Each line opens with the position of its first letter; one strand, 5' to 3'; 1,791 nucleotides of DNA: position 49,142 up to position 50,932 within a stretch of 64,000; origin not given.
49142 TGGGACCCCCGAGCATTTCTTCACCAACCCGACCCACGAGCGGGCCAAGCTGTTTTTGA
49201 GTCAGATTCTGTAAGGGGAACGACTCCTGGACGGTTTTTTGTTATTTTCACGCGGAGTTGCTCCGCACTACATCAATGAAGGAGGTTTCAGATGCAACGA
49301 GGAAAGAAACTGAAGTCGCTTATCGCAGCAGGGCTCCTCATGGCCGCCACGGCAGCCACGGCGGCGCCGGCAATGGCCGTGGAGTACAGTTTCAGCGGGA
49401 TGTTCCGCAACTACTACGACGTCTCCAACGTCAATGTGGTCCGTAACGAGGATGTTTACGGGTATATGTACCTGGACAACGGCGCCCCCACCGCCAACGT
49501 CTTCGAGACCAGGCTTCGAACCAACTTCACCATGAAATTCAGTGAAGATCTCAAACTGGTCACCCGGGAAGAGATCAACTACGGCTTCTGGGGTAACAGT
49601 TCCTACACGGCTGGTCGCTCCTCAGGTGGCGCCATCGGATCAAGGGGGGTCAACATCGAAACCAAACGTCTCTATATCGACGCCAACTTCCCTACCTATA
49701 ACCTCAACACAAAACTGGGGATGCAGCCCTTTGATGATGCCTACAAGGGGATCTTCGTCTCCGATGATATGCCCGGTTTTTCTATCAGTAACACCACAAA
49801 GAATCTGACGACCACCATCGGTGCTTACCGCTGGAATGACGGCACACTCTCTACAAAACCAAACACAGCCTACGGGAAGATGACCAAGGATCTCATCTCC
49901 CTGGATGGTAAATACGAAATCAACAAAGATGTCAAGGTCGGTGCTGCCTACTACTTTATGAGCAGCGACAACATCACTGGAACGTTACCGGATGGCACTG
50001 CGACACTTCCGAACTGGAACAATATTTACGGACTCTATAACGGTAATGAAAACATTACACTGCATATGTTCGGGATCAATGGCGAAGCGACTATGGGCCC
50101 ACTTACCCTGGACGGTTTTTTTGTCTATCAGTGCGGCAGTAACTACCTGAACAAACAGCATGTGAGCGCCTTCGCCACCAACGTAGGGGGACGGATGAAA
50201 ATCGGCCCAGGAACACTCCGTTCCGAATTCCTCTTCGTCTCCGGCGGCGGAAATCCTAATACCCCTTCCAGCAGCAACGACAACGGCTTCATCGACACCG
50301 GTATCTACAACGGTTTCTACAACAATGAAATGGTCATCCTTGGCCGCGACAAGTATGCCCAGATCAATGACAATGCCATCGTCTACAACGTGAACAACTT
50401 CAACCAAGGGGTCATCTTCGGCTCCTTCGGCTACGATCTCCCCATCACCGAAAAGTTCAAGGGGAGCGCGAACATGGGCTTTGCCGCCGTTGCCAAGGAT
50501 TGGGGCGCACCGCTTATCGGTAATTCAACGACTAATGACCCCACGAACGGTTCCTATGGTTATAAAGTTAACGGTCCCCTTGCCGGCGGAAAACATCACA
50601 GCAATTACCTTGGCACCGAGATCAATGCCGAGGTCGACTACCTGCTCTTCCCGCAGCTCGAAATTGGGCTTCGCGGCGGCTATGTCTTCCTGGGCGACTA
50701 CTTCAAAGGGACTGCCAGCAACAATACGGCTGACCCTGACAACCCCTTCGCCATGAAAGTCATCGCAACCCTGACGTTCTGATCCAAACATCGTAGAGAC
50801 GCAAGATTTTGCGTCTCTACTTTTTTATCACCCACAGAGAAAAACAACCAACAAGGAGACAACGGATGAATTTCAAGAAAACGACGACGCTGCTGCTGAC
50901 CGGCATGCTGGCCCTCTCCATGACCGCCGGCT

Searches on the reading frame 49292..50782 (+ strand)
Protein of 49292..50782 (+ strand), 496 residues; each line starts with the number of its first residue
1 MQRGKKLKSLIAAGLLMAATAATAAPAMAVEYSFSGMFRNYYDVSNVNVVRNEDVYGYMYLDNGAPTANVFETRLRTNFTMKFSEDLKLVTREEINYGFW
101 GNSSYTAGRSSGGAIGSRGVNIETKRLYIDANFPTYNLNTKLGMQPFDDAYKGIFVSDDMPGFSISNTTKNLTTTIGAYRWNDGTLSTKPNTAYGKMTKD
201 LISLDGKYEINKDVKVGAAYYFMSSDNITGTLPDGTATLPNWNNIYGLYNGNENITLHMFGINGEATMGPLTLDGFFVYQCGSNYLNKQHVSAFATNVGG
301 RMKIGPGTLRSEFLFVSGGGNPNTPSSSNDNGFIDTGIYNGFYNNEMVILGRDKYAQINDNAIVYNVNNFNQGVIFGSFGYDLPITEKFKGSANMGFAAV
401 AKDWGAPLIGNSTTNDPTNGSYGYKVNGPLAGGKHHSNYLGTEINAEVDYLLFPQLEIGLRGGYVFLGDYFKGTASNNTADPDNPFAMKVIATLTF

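Call 18: find_encoding_contigs(protein=window:49292-50782:+, flank=10000, max_places=6)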
Protein window:49292-50782:+ (496 aa): 6 contigs read that carry it; 5 places shown.
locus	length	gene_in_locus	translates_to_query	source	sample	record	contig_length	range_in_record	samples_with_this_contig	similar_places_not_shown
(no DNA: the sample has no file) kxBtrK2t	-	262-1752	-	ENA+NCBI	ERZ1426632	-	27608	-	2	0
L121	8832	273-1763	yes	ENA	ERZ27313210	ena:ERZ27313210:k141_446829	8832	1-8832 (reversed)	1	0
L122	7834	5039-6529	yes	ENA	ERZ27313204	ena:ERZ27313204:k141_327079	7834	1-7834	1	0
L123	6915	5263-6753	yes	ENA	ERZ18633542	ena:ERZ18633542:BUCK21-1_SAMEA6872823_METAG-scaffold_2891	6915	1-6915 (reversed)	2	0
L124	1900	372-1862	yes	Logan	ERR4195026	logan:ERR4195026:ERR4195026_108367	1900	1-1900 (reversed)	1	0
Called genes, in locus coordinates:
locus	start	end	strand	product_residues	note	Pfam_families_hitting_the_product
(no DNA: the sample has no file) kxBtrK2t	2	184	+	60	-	?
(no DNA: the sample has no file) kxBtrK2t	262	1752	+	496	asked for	-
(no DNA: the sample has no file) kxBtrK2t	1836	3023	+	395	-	PF13433:Peripla_BP_5, PF13458:Peripla_BP_6, PF01094:ANF_receptor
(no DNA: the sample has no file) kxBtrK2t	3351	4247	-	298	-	PF00892:EamA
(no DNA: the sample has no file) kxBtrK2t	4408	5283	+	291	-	PF02653:BPD_transp_2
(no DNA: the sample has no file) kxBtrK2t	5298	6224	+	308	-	PF02653:BPD_transp_2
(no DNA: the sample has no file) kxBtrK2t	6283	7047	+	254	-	PF00005:ABC_tran, PF13304:AAA_21 (faint), PF12399:BCA_ABC_TP_C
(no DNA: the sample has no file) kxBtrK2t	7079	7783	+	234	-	PF02463:SMC_N (faint), PF00005:ABC_tran, PF13604:AAA_30 (faint), PF13304:AAA_21 (faint)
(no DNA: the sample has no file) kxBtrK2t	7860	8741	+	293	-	PF00892:EamA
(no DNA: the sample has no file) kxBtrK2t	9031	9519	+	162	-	PF04073:tRNA_edit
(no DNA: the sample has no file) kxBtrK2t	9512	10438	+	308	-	PF00892:EamA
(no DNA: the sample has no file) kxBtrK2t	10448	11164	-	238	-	PF00392:GntR, PF07729:FCD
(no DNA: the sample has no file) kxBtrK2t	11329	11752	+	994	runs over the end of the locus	PF18083:PutA_N, PF01619:Pro_dh, PF00171:Aldedh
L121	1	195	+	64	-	?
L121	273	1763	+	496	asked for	-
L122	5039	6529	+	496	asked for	-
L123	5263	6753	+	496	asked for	-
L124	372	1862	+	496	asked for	-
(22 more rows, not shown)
